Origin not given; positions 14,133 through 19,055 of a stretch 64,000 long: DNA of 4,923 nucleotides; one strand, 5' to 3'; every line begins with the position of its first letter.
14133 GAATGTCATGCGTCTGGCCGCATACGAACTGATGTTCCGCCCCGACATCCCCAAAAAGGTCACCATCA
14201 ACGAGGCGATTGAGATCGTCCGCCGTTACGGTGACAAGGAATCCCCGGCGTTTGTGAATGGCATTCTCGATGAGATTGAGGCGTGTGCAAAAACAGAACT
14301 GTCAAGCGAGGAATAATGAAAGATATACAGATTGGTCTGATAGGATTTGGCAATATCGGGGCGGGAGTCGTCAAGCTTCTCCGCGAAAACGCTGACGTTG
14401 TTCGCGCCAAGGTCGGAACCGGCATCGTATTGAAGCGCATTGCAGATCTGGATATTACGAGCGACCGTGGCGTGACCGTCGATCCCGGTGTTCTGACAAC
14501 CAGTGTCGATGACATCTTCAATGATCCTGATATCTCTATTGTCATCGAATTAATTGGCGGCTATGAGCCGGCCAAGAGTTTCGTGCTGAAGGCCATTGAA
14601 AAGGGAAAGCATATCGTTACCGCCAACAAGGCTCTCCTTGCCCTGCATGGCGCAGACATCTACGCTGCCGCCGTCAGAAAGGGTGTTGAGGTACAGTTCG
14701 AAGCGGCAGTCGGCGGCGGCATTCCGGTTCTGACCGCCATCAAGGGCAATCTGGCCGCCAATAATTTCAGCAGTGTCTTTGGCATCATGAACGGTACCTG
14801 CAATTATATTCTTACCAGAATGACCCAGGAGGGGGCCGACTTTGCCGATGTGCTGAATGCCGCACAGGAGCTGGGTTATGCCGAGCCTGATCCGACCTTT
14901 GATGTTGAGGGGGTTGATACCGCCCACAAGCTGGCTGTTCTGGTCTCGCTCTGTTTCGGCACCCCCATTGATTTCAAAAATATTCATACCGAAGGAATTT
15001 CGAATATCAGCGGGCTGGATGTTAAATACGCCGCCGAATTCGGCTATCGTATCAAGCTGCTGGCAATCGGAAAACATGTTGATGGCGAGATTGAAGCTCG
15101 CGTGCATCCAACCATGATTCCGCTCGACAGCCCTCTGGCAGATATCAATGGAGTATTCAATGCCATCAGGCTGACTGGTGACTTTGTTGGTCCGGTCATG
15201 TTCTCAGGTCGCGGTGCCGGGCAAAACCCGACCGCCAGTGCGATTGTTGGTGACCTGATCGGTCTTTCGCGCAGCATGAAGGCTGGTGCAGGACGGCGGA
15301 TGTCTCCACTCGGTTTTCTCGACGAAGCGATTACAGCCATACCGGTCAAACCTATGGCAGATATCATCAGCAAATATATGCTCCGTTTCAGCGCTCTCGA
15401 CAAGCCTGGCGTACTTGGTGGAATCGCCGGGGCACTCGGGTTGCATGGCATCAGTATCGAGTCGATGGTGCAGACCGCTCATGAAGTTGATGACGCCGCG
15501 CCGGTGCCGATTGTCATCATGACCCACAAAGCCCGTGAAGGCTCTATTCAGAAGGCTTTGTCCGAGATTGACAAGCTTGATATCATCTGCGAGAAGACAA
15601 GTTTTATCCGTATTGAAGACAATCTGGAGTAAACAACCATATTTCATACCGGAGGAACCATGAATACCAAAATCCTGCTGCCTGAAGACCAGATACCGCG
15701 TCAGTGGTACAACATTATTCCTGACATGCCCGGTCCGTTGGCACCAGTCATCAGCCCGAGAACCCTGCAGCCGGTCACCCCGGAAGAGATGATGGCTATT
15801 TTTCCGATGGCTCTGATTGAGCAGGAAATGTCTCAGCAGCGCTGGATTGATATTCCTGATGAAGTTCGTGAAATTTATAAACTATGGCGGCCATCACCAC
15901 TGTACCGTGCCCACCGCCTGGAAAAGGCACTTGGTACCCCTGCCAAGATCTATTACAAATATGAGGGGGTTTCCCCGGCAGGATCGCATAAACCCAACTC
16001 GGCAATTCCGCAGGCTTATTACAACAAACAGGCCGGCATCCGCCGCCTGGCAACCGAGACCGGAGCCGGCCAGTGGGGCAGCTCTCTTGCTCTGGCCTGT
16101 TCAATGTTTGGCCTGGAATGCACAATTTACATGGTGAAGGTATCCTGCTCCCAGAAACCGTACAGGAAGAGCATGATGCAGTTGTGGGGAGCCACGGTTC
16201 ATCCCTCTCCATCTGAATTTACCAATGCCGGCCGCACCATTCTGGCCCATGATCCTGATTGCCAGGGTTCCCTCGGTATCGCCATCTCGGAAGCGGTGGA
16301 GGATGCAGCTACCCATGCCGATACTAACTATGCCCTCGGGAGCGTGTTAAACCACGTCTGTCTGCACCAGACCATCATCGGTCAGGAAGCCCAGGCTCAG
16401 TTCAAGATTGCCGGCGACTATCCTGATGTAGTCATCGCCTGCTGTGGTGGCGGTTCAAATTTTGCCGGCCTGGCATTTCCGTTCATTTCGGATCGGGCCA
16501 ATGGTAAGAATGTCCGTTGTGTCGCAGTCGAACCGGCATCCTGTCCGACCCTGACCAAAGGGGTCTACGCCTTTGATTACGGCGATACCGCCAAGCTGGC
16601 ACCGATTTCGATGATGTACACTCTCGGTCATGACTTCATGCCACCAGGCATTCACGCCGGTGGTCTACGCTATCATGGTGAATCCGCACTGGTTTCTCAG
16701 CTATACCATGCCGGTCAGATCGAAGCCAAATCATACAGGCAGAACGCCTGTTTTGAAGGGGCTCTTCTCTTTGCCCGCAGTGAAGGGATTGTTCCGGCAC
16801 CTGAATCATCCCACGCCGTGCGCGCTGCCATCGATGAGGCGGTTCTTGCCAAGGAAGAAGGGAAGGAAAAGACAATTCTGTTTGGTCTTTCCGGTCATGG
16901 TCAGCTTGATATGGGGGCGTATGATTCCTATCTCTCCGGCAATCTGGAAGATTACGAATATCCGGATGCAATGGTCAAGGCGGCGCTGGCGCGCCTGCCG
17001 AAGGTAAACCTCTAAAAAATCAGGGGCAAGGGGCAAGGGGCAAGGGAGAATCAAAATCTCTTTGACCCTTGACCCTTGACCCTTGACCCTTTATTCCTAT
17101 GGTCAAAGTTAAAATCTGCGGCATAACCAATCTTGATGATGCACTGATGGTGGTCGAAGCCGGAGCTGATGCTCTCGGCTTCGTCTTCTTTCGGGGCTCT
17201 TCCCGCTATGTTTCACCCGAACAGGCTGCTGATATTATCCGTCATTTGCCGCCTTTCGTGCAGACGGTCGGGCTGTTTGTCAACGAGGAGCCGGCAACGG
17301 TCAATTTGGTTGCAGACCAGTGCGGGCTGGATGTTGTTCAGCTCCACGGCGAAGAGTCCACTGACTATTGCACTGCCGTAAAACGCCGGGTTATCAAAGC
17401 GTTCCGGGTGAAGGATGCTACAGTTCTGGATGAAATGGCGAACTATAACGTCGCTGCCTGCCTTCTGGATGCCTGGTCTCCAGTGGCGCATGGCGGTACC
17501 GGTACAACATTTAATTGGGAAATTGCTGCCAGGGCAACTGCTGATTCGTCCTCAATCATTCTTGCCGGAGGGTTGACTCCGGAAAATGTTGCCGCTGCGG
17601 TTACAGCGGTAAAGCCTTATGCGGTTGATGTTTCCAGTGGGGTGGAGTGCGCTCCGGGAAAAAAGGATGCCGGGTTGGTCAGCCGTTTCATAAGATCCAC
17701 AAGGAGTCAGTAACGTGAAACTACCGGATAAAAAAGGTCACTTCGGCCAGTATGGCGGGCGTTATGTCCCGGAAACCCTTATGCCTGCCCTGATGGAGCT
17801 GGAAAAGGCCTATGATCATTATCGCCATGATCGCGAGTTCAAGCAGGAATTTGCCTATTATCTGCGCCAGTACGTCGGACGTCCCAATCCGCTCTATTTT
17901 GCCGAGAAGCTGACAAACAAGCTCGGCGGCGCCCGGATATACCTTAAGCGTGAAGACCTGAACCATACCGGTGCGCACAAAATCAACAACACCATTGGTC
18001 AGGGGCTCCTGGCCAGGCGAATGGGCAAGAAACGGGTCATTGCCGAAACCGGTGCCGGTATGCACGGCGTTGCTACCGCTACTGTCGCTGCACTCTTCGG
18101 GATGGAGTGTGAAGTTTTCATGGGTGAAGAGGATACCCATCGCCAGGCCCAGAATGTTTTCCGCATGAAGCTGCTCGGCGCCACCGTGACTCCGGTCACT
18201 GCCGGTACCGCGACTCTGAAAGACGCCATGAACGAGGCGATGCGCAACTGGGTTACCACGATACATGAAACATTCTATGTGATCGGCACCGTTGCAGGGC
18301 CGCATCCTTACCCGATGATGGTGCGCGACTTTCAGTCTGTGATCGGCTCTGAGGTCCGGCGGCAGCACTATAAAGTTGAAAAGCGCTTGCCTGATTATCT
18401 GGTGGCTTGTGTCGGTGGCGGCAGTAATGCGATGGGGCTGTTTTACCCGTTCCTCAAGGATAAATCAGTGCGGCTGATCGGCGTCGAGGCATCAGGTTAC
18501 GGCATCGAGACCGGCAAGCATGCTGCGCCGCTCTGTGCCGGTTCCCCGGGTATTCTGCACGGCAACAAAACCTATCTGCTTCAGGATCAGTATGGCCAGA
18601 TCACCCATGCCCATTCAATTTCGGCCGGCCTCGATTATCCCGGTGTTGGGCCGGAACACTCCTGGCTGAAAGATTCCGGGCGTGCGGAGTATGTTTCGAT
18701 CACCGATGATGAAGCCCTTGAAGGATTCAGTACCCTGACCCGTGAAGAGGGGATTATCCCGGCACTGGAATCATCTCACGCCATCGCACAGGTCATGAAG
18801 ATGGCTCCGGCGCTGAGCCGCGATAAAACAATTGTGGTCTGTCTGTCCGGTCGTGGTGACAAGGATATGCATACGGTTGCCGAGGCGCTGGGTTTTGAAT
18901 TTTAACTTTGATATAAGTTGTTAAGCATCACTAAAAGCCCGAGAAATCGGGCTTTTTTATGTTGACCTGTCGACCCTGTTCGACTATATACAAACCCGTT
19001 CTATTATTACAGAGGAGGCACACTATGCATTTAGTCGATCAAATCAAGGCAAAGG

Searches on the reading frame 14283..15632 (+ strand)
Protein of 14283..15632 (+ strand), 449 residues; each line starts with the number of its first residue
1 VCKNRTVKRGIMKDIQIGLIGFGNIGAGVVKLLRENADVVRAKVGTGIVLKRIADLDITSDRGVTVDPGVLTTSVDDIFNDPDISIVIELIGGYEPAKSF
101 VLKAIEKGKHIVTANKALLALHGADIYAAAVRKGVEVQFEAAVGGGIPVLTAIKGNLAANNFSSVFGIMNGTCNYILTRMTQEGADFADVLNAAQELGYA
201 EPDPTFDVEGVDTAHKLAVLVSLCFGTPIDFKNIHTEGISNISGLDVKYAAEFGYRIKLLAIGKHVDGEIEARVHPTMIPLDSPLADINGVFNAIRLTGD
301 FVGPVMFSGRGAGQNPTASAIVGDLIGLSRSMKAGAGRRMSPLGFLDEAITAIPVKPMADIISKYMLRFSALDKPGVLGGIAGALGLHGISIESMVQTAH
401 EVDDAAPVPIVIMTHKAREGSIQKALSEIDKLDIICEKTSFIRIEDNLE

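Call 69: search_protein_families(library=pfam, proteins=[window:14283-15632:+], max_evalue=0.00001)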
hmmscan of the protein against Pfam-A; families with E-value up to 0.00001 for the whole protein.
window:14283-15632:+ (449 aa): 3 families
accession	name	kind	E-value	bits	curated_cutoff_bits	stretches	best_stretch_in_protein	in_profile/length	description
PF00742.24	Homoserine_dh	-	1.3e-64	217.7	22.9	1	148-326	1-173/173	Homoserine dehydrogenase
PF03447.22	NAD_binding_3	-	8.4e-19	68.8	24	1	21-140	1-116/116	Homoserine dehydrogenase, NAD binding domain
PF01842.31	ACT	-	7.2e-12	45.3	27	1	365-432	1-64/66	ACT domain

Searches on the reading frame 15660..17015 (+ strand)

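Call 69: search_protein_families(library=pfam, proteins=[window:15660-17015:+], max_evalue=0.00001)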
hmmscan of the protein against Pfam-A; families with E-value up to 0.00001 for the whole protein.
window:15660-17015:+ (451 aa): 1 family
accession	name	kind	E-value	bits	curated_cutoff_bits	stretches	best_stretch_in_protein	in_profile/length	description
PF00291.31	PALP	-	1.8e-46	159.3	35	1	75-412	4-295/295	Pyridoxal-phosphate dependent enzyme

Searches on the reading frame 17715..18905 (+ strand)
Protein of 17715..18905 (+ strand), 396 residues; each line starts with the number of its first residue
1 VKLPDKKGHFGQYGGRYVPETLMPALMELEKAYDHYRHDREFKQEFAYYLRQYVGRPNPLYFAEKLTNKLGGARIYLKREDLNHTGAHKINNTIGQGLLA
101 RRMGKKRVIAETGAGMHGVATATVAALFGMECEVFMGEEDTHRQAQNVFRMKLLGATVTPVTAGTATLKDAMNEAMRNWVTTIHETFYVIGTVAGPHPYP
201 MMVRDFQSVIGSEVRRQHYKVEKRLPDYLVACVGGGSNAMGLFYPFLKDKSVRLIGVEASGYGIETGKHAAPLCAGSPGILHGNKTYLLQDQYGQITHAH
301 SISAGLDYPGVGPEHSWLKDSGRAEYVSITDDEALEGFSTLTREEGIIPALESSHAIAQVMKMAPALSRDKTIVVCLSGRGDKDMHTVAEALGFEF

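Call 69: search_protein_families(library=pfam, proteins=[window:17715-18905:+], max_evalue=0.00001)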
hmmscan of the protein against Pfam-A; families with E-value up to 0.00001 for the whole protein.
window:17715-18905:+ (396 aa): 1 family
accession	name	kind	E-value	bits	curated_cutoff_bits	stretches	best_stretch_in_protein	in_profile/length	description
PF00291.31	PALP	-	5.6e-43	147.8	35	1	55-379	5-295/295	Pyridoxal-phosphate dependent enzyme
